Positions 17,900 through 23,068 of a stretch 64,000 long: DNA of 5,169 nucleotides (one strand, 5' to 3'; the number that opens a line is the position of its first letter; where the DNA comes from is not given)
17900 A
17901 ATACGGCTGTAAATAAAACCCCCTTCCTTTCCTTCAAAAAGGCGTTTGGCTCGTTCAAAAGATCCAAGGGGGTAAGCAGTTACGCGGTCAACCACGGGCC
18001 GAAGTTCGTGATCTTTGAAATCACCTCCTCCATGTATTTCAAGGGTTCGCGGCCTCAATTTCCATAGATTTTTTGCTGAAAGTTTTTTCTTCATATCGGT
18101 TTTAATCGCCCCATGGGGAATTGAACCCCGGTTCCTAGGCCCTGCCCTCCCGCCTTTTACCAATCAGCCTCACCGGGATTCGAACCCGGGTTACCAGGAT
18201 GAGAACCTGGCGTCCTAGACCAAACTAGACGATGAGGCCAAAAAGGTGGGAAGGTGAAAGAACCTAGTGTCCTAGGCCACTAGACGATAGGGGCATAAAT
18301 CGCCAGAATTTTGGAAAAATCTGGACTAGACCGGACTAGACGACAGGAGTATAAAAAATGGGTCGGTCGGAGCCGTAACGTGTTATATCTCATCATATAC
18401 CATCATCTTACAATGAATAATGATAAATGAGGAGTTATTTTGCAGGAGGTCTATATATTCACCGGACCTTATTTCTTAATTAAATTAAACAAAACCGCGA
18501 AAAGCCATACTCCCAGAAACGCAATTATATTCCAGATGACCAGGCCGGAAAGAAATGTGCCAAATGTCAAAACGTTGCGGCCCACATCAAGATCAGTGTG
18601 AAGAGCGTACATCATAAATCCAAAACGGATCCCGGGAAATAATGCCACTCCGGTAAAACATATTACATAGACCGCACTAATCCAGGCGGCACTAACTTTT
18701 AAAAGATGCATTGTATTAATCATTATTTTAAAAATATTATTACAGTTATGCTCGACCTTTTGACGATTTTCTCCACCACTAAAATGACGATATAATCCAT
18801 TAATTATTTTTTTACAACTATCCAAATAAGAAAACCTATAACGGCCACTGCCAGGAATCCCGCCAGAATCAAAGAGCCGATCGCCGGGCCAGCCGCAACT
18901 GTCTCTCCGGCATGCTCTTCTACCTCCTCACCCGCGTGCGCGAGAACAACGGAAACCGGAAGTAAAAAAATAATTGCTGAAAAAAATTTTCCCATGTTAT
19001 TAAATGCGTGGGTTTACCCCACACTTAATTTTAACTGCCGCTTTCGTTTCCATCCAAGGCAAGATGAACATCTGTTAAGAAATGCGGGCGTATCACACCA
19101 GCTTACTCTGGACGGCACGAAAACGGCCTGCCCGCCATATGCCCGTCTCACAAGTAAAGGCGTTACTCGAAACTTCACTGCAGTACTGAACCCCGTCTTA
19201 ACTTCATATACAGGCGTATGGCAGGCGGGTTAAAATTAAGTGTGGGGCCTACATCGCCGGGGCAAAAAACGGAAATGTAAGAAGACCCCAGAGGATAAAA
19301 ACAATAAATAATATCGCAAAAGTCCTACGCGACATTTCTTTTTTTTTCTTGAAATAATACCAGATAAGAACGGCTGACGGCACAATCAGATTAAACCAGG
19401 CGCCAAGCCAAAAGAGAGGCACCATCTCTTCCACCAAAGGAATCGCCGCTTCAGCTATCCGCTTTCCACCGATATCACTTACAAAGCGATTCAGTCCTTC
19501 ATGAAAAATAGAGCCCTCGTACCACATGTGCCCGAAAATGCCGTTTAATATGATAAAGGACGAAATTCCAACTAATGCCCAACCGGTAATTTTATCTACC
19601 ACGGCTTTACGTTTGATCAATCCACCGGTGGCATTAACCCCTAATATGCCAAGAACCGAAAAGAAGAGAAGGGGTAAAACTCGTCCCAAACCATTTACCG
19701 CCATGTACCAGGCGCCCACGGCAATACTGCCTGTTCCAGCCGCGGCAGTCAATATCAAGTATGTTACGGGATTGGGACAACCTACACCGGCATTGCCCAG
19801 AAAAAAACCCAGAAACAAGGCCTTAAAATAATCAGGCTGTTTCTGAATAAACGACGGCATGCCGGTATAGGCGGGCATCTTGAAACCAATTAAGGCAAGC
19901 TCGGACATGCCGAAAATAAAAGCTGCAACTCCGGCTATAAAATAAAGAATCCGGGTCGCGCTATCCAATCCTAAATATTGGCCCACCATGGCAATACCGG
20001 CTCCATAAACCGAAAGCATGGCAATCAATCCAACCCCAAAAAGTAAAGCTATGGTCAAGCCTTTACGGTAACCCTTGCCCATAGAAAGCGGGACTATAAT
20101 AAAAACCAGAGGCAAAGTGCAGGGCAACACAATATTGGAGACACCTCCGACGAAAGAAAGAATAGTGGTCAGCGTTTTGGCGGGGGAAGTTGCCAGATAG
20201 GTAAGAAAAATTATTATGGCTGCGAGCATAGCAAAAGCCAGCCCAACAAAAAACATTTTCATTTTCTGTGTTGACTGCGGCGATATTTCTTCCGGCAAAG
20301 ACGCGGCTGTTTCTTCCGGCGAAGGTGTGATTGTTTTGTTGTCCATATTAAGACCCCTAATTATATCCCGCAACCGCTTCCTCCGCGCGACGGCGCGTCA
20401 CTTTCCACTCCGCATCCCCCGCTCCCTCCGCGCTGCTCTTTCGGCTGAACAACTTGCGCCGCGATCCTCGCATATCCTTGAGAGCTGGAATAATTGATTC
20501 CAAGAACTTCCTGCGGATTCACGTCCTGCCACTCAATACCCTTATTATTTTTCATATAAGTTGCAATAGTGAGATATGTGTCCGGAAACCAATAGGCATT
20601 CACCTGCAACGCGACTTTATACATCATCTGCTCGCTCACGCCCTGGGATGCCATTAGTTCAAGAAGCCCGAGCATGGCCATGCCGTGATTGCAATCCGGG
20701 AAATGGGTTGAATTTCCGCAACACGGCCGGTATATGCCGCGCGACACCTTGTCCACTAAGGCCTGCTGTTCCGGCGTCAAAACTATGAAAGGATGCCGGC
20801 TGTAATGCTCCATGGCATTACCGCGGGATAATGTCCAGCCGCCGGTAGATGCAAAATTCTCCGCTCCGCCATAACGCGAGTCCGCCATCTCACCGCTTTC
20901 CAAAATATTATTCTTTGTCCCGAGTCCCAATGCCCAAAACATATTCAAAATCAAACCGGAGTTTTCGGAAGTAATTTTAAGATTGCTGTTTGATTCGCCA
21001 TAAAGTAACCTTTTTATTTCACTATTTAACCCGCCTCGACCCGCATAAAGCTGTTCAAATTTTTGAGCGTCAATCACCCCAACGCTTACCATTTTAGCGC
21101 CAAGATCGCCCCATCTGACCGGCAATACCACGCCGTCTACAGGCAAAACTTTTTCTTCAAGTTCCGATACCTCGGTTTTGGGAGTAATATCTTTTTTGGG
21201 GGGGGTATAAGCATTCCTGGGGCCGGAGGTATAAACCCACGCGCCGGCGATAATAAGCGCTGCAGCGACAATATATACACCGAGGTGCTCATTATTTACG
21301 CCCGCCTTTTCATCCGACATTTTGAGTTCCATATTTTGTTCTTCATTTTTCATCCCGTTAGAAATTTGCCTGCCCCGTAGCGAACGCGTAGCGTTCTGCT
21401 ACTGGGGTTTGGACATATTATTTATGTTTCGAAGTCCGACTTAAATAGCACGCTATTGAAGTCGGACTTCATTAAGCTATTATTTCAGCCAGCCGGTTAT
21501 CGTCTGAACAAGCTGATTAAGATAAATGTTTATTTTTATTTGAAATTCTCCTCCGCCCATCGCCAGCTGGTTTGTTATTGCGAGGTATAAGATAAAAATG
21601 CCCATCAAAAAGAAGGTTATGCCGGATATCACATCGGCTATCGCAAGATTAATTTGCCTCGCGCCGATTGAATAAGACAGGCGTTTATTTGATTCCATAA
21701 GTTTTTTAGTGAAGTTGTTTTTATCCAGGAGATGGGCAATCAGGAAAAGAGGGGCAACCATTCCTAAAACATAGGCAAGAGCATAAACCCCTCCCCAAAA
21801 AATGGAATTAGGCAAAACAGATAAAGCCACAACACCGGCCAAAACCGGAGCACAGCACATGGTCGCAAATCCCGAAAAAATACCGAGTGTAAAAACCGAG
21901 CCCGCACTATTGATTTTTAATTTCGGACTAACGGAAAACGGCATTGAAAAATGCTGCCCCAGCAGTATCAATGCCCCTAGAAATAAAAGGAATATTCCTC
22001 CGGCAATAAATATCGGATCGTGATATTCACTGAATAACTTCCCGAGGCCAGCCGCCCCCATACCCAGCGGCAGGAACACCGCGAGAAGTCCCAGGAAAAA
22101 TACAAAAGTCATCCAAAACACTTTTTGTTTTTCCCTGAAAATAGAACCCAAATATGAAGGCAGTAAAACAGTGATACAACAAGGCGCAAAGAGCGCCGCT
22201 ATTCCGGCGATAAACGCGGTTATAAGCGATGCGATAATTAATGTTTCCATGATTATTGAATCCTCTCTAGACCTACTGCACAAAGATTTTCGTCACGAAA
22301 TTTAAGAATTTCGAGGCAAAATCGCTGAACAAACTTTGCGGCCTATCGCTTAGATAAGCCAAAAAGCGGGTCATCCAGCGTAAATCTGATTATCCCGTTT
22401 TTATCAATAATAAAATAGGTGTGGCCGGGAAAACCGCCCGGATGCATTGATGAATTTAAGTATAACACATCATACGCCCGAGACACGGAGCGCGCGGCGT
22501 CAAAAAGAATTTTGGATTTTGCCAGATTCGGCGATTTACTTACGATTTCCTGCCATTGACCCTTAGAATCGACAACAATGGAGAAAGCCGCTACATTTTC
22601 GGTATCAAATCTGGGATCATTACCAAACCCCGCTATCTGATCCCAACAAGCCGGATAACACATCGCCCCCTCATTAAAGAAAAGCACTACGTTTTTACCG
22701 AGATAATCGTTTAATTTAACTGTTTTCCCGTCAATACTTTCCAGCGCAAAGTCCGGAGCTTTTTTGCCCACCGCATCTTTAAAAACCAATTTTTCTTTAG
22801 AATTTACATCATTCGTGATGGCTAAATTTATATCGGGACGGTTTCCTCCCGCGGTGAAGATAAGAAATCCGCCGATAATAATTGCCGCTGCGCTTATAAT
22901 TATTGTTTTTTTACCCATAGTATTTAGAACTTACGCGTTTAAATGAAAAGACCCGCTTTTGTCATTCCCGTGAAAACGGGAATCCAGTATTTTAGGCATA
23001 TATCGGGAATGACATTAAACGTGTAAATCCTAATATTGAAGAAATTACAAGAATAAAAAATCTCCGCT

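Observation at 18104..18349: tRNA-Glu(CTC) nested between the two halves of a second Glu-like tRNA lacking its anticodon arm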

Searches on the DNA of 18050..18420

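Call 55: search_rna_families(source=window, start=18050, end=18420, threshold=evalue, max_evalue=1)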
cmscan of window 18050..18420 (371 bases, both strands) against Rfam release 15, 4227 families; matches with E-value up to 1: 6.
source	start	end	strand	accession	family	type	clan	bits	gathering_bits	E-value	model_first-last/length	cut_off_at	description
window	18165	18239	-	RF00005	tRNA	Gene; tRNA;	CL00001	58.8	29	2.1e-12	1-71/71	no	tRNA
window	18089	18127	+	RF01348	CRISPR-DR38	Gene; CRISPR;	-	20.8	44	0.45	1-35/35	no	CRISPR RNA direct repeat element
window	18166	18226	-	RF01684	mascRNA-menRNA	Gene;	-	19.5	42.5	0.16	1-56/56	no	MALAT1-associated small cytoplasmic RNA/MEN beta RNA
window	18099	18127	-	RF01315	CRISPR-DR2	Gene; CRISPR;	CL00014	18.4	37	0.92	1-30/30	no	CRISPR RNA direct repeat element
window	18146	18215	+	RF01973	H19_2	Gene; lncRNA;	-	13.8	50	0.39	1-69/69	no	H19 conserved region 2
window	18158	18308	+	RF02267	Vax2os1_2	Gene; lncRNA;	-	7.9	55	0.27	307-466/466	no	Vax2os1 conserved region 2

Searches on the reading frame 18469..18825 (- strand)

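Call 65: search_protein_families(library=pfam, proteins=[window:18469-18825:-], max_evalue=0.001)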
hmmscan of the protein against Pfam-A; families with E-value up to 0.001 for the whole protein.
window:18469-18825:- (118 aa): 1 family
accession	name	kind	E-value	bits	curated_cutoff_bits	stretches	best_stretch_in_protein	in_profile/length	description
PF18926.5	DUF5676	-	6.1e-09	37.1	27.6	1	43-115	7-81/82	2TM family of unknown function (DUF5676)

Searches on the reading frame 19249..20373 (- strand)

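Call 13: search_protein_families(library=ncbifam, proteins=[window:19249-20373:-])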
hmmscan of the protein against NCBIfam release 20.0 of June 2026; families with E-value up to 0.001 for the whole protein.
window:19249-20373:- (374 aa): 1 family
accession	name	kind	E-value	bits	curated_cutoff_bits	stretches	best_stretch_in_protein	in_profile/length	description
NF045694.1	seleno_TsoB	exception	7.4e-07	27.6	805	1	68-275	182-391/572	rhodanese/DsbD fusion-like selenoprotein TsoB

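Call 65: search_protein_families(library=pfam, proteins=[window:19249-20373:-], max_evalue=0.001)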
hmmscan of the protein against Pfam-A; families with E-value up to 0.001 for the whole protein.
window:19249-20373:- (374 aa): 1 family
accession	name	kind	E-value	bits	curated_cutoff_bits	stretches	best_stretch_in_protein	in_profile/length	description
PF13386.12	DsbD_2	-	2.7e-05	24.6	24.9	1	122-243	48-175/199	Cytochrome C biogenesis protein transmembrane region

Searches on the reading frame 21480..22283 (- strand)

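Call 65: search_protein_families(library=pfam, proteins=[window:21480-22283:-], max_evalue=0.001)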
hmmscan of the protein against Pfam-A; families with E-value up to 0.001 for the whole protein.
window:21480-22283:- (267 aa): 1 family
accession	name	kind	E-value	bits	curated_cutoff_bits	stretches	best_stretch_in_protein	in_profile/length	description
PF02683.22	DsbD_TM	-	3.3e-08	33.5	27.1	1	19-184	4-183/219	Cytochrome C biogenesis protein transmembrane domain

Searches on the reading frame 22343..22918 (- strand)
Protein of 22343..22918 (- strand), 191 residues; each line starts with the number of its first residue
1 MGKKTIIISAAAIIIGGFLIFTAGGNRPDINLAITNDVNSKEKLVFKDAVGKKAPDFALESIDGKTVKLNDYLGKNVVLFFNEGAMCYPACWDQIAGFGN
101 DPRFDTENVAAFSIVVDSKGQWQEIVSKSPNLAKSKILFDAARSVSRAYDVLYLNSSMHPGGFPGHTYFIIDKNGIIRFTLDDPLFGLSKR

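Call 65: search_protein_families(library=pfam, proteins=[window:22343-22918:-], max_evalue=0.001)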
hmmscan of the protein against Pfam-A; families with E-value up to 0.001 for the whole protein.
window:22343-22918:- (191 aa): 2 families
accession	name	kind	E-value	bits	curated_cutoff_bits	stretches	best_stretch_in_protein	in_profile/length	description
PF00578.27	AhpC-TSA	-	6e-21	75.1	26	1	50-179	1-123/124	AhpC/TSA family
PF08534.16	Redoxin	-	1.3e-12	48.2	26.6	1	50-179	2-130/148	Redoxin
